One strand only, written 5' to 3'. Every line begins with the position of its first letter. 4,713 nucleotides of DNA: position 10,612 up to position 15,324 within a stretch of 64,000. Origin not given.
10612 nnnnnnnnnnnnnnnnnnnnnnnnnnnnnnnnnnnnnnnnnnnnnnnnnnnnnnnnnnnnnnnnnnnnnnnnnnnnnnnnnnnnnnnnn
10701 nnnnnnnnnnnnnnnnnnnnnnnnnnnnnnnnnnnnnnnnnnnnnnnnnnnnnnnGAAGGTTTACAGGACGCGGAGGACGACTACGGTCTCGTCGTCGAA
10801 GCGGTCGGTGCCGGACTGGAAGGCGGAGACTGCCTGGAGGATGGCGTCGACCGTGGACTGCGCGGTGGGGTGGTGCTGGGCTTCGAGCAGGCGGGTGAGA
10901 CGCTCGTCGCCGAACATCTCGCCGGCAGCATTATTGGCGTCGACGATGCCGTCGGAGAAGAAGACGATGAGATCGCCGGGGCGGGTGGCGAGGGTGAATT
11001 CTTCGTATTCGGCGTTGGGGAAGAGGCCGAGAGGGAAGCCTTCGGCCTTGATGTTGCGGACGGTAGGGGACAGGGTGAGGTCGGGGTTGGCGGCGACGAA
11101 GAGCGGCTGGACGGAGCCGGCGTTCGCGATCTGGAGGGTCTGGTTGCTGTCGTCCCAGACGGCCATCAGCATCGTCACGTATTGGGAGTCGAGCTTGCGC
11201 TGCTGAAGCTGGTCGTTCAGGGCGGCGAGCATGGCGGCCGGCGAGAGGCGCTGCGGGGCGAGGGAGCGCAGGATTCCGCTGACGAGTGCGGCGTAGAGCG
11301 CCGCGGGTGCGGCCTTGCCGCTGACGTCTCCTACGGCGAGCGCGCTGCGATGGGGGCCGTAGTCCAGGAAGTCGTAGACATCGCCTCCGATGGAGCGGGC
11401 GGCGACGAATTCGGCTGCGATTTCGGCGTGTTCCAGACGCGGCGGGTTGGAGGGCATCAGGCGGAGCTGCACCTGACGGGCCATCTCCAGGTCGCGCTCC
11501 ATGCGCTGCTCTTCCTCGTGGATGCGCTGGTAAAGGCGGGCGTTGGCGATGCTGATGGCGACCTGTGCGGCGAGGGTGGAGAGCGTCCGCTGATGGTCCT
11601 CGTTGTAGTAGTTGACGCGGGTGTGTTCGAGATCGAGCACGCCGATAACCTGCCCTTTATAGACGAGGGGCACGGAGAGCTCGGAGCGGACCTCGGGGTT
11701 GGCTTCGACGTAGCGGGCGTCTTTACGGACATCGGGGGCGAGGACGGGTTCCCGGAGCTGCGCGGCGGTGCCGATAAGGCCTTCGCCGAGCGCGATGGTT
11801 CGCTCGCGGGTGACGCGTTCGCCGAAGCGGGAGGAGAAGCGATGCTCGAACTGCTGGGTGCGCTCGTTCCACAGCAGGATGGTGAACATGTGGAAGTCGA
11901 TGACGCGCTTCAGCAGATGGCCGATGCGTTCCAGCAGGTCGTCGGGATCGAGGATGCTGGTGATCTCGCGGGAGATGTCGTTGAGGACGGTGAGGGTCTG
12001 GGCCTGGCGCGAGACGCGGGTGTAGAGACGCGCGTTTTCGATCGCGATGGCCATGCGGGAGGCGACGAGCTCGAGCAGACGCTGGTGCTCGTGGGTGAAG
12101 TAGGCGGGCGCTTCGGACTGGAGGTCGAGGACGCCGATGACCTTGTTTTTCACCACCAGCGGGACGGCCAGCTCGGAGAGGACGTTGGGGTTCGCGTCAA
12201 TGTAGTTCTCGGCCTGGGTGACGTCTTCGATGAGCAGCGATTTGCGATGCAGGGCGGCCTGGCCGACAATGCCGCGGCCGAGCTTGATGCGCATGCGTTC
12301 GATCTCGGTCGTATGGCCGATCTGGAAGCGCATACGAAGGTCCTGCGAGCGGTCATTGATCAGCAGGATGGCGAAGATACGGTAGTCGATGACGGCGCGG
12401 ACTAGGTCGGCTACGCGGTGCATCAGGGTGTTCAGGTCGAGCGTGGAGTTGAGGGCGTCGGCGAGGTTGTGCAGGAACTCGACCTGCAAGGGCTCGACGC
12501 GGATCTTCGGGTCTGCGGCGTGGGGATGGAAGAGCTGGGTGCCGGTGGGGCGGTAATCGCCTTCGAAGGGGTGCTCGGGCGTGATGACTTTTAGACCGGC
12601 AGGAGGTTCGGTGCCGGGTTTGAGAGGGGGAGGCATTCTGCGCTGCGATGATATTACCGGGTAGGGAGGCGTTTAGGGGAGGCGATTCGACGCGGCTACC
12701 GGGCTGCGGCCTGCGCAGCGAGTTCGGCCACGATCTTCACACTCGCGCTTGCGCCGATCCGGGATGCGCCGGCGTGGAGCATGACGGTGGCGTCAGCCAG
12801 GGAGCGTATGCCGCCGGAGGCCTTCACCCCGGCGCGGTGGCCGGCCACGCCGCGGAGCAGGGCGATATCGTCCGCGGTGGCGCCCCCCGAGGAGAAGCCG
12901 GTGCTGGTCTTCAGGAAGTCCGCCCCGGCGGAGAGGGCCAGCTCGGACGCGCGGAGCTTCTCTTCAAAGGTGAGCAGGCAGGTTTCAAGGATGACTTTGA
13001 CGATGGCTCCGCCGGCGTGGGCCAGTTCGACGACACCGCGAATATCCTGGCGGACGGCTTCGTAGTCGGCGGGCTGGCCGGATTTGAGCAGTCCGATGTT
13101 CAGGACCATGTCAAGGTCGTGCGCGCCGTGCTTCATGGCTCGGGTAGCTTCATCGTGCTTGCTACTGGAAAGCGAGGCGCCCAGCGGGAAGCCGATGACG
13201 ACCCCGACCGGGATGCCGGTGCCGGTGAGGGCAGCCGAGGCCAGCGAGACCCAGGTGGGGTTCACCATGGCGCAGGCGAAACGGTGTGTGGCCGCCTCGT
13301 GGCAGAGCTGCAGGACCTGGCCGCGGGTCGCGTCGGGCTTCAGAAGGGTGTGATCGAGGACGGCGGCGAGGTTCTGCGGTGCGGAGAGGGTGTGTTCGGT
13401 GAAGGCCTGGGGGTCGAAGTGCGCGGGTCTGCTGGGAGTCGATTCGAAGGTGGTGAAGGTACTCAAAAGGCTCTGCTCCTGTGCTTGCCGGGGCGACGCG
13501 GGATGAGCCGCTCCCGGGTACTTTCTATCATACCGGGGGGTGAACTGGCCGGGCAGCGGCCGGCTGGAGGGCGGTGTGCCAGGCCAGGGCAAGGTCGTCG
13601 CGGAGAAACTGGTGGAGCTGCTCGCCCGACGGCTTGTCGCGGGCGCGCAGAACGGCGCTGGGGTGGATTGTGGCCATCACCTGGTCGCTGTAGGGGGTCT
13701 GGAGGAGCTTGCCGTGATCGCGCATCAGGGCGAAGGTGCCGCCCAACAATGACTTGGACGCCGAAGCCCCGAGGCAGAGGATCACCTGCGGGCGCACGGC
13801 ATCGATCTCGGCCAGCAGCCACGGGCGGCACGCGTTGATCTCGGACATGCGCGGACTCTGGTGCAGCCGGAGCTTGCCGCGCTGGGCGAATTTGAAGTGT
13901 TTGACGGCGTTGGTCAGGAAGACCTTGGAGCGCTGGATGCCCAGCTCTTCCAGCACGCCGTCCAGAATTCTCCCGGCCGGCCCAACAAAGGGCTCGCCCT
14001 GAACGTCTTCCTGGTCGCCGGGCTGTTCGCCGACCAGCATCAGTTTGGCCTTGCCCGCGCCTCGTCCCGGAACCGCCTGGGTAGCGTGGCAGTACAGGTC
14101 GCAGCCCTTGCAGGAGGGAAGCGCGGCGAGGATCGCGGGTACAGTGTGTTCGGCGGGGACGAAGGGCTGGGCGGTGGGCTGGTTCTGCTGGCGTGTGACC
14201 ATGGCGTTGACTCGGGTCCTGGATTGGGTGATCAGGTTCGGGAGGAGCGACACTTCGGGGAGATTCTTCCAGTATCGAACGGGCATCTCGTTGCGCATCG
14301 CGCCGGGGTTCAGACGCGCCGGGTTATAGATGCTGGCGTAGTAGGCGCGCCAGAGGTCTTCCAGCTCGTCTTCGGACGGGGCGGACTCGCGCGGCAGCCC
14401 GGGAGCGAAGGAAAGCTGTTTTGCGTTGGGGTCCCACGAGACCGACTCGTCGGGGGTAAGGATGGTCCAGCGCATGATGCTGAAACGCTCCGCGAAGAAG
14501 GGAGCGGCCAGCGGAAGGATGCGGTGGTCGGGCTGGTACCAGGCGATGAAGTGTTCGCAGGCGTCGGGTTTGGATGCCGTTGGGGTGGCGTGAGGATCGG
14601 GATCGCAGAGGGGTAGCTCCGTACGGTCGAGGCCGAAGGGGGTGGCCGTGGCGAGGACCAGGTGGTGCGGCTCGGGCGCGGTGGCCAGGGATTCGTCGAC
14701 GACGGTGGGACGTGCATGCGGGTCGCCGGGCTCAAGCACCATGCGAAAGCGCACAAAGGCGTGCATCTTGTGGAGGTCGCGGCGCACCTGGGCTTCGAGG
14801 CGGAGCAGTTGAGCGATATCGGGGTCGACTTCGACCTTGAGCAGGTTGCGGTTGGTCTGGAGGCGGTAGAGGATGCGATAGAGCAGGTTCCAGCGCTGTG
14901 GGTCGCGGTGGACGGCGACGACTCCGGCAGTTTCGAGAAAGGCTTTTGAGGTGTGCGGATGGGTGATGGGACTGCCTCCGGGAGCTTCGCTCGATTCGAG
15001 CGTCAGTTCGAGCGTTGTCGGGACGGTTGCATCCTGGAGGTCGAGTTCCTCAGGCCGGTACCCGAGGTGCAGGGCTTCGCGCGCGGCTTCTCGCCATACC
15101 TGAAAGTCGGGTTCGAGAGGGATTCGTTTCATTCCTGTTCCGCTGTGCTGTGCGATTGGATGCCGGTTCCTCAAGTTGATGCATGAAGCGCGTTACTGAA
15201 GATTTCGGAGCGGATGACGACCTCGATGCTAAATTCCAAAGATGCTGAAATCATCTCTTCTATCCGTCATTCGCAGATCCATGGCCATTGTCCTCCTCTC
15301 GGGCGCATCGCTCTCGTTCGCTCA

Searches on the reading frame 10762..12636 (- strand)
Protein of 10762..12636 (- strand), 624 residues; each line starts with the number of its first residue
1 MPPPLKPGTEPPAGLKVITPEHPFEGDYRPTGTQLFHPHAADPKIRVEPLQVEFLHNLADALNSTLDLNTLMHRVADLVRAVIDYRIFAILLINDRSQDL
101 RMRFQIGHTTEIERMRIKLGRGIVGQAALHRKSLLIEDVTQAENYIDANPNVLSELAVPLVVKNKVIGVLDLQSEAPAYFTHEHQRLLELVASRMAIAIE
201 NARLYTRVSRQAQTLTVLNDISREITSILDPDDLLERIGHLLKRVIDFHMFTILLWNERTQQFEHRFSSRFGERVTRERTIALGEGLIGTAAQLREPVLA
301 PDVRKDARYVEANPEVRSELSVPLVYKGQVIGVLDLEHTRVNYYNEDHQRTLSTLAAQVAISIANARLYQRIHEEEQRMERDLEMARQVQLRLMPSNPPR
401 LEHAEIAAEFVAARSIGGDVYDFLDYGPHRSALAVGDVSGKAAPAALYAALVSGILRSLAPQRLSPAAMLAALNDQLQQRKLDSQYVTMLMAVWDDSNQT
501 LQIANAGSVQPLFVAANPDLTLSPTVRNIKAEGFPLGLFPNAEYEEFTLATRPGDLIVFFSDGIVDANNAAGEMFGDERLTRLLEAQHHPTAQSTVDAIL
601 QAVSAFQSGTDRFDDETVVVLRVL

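Call 6: search_protein_families(library=pfam, proteins=[window:10762-12636:-])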
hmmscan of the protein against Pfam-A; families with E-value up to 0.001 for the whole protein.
window:10762-12636:- (624 aa): 4 families
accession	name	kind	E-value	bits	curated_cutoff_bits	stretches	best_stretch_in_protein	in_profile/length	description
PF07228.17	SpoIIE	-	7.5e-45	153.7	25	1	428-623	2-191/192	Stage II sporulation protein E (SpoIIE)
PF13185.12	GAF_2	-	5.8e-41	140.3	28.6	2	229-363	2-135/136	GAF domain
PF01590.32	GAF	-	4.8e-35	121.4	22.4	2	230-363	1-133/133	GAF domain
PF13492.12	GAF_3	-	6.5e-25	88.5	27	2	230-365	1-129/129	GAF domain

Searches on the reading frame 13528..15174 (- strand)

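Call 73: search_protein_families(library=pfam, proteins=[window:13528-15174:-])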
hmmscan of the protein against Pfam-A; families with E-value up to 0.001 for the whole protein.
window:13528-15174:- (548 aa): 2 families
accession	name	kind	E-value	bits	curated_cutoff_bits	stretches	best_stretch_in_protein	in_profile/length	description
PF13566.11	DUF4130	-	3.5e-38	131.4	27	2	208-307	60-146/146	Domain of unknown function (DUF4130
PF03167.25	UDG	-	1.2e-33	116.6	24.3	1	369-525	1-138/141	Uracil DNA glycosylase superfamily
